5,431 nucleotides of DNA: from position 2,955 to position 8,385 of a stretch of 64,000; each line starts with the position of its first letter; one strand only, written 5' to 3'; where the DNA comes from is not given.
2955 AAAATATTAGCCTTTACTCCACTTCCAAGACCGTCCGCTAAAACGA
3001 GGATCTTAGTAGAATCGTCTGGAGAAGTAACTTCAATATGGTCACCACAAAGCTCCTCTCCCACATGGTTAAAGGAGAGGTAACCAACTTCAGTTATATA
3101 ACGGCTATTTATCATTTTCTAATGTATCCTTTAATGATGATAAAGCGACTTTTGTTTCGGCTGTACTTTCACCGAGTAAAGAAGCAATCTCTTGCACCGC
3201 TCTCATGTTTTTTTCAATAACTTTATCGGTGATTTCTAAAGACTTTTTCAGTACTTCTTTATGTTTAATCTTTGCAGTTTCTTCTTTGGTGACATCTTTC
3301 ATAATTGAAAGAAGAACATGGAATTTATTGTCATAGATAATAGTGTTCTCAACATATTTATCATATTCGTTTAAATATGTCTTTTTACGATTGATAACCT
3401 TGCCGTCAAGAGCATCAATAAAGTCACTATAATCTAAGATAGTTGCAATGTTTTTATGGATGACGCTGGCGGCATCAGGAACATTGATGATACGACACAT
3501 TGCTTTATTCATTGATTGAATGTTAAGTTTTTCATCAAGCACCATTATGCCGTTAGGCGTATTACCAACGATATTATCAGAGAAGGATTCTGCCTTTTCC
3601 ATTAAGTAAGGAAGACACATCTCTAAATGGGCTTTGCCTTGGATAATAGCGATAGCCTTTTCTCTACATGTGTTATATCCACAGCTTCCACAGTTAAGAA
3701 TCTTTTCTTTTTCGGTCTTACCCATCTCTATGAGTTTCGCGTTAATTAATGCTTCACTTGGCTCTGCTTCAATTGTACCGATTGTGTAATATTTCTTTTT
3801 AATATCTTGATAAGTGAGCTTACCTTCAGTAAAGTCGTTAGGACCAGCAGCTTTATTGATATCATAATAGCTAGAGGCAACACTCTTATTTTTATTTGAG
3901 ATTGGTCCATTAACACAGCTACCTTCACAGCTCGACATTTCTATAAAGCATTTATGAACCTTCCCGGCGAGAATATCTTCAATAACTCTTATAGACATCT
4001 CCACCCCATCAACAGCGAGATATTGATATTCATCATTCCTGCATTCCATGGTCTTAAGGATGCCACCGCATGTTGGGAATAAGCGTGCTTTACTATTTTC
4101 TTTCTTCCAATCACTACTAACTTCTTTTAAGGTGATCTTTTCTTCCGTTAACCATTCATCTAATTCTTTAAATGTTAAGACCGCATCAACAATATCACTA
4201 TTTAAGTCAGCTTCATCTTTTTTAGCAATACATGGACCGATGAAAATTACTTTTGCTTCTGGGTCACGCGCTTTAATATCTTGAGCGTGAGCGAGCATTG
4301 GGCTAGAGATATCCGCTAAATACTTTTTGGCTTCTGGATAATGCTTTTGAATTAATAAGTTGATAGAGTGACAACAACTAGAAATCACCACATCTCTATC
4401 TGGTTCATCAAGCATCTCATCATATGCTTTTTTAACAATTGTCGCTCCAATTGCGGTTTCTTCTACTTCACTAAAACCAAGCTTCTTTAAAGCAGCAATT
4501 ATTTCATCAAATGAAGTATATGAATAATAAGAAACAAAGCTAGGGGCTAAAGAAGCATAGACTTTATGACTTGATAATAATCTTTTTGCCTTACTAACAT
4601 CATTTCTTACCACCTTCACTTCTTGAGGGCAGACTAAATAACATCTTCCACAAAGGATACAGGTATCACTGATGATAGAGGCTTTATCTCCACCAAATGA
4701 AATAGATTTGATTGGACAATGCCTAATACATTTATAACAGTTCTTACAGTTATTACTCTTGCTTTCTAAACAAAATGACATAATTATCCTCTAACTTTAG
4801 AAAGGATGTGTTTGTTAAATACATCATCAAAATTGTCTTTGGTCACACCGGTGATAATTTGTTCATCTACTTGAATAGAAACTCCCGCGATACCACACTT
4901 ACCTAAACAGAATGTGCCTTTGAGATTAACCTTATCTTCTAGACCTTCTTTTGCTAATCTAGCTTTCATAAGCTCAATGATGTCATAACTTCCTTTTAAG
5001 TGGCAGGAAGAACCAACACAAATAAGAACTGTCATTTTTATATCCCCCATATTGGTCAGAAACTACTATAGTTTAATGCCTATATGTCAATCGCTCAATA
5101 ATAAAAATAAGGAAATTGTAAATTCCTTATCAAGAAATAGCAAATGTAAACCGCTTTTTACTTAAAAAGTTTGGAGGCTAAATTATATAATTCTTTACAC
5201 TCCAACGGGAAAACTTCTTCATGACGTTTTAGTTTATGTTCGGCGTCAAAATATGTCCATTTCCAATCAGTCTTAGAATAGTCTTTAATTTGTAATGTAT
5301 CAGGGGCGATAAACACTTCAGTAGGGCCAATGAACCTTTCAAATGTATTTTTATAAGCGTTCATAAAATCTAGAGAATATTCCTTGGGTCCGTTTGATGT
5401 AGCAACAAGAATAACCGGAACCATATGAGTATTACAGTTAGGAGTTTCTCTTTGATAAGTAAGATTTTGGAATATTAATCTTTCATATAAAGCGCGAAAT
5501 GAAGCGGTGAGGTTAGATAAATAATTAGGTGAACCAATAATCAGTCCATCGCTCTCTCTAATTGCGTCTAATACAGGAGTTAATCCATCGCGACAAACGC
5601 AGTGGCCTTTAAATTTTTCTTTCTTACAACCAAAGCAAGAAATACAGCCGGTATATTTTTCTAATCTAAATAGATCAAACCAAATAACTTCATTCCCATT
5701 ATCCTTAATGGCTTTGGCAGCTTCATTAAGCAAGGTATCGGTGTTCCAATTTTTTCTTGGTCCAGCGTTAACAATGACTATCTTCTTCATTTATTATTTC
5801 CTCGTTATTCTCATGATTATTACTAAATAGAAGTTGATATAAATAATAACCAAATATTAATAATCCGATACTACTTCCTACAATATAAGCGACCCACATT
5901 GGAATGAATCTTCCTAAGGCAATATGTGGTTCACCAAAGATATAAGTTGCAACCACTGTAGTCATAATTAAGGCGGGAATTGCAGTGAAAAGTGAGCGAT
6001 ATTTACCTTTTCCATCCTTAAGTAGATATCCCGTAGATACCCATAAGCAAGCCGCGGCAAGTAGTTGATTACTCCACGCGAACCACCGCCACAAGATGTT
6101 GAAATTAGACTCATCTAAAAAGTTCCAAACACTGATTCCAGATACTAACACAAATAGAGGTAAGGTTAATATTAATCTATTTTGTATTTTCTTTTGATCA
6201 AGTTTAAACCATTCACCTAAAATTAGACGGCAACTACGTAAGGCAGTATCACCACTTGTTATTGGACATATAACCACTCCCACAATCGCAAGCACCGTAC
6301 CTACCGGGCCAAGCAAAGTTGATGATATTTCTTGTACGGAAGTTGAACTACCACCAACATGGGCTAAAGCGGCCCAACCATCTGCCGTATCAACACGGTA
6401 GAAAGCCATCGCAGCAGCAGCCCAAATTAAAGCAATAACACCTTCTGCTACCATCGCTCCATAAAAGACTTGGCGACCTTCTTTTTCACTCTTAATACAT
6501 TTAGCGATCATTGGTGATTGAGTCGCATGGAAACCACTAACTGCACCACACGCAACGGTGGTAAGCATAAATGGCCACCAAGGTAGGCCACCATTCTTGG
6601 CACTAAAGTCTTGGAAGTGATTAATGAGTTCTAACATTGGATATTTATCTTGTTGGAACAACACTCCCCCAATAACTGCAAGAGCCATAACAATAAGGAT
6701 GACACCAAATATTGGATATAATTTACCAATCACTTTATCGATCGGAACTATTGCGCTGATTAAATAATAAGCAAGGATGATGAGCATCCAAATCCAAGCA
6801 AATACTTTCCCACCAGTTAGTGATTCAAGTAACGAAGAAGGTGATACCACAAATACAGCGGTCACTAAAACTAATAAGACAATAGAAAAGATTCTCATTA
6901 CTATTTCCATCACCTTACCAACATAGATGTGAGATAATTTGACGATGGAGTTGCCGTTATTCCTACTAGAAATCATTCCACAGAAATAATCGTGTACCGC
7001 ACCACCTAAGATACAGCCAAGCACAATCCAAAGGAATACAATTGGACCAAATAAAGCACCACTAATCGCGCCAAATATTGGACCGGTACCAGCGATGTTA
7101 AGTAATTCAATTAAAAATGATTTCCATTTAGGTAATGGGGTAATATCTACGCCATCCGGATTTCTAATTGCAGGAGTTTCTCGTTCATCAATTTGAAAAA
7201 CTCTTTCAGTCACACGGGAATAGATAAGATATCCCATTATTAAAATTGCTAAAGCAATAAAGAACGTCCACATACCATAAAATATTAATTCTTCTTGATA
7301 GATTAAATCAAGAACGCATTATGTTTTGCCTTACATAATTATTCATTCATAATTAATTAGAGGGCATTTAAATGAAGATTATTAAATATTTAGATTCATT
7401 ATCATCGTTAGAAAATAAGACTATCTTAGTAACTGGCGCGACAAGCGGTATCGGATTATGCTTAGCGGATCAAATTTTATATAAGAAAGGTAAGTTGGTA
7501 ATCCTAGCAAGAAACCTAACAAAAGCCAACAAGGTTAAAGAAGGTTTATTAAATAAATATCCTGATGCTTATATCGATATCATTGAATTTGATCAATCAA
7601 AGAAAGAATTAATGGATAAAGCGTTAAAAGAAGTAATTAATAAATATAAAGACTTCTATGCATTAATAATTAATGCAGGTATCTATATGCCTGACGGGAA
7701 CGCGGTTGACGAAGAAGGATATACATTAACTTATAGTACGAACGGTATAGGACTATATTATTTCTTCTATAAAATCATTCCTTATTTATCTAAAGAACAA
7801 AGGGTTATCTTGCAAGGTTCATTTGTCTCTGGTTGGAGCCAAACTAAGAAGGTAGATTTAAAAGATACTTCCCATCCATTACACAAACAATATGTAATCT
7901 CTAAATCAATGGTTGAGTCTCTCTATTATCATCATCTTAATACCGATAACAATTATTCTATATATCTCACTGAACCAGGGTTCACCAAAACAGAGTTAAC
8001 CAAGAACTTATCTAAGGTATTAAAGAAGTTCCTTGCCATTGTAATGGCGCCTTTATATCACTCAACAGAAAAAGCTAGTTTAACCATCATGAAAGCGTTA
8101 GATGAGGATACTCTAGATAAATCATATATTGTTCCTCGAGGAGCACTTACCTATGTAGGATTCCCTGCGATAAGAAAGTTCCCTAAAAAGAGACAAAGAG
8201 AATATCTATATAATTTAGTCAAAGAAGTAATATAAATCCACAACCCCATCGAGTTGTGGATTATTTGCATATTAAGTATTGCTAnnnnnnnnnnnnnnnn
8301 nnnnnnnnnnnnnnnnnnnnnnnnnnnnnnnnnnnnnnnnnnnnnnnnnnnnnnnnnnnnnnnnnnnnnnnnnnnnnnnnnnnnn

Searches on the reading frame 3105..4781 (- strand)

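Call 57: search_protein_families(library=pfam, proteins=[window:3105-4781:-])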
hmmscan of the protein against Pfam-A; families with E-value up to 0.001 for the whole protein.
window:3105-4781:- (558 aa): 12 families
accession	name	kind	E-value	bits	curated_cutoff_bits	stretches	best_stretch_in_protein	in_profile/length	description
PF02906.19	Fe_hyd_lg_C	-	3e-47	161.8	22.1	1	73-293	2-245/245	Iron only hydrogenase large subunit, C-terminal domain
PF04060.18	FeS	-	1.9e-10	40.8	23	1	362-391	4-33/33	Putative Fe-S cluster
PF13237.11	Fer4_10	-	1.3e-08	35.1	25.5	2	9-52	6-53/53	4Fe-4S dicluster domain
PF14697.11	Fer4_21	-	1.7e-06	28.5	35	1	9-53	5-53/59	4Fe-4S dicluster domain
PF12838.12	Fer4_7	-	8.8e-06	26.5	27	1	11-54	1-51/52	4Fe-4S dicluster domain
PF12837.12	Fer4_6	-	1.5e-05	25.1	25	1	35-52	3-20/24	4Fe-4S binding domain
PF00037.32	Fer4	-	3.9e-05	23.7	21.1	1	36-54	3-21/24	4Fe-4S binding domain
PF13187.11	Fer4_9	-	4.4e-05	23.9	27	1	11-54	1-50/52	4Fe-4S dicluster domain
PF13188.13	PAS_8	-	0.0001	22.5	21.8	1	404-453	6-54/65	PAS domain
PF13484.11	Fer4_16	-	0.00027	22.1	30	0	11-28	1-18/66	4Fe-4S double cluster binding domain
PF25160.1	LdpA_Fe-S-bd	-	0.00044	20.4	27.6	1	15-54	5-41/49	LdpA Fe-S cluster-binding domain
PF00989.32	PAS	-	0.00095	19.6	22.6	0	403-446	5-47/113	PAS fold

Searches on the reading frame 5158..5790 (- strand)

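Call 57: search_protein_families(library=pfam, proteins=[window:5158-5790:-])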
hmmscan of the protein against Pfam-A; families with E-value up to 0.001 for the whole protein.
window:5158-5790:- (210 aa): 2 families
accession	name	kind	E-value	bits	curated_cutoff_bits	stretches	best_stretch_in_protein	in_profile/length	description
PF03358.20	FMN_red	-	5.5e-14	52.4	24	1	3-137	2-123/152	NADPH-dependent FMN reductase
PF02525.22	Flavodoxin_2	-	4.8e-09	36.6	27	1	2-156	1-167/198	Flavodoxin-like fold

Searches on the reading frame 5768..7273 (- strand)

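Call 57: search_protein_families(library=pfam, proteins=[window:5768-7273:-])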
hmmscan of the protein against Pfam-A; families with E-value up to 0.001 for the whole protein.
window:5768-7273:- (501 aa): 1 family
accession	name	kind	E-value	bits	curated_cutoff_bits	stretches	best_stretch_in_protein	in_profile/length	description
PF02554.20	CstA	-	2.5e-56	192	27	3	1-208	3-209/560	Carbon starvation protein CstA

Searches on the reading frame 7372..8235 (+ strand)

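Call 57: search_protein_families(library=pfam, proteins=[window:7372-8235:+])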
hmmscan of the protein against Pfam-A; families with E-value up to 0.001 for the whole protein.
window:7372-8235:+ (287 aa): 4 families
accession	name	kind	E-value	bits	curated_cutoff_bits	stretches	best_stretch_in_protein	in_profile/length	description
PF00106.31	adh_short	-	2.2e-17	63.6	26.6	1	16-214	1-191/195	short chain dehydrogenase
PF13561.12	adh_short_C2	-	9.4e-08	32.3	27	1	22-152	1-132/236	Enoyl-(Acyl carrier protein) reductase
PF08659.16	KR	-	0.00027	21.3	22.6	1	17-104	2-91/180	KR domain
PF05368.20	NmrA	-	0.00088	19.4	27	0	15-88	2-70/298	NmrA-like family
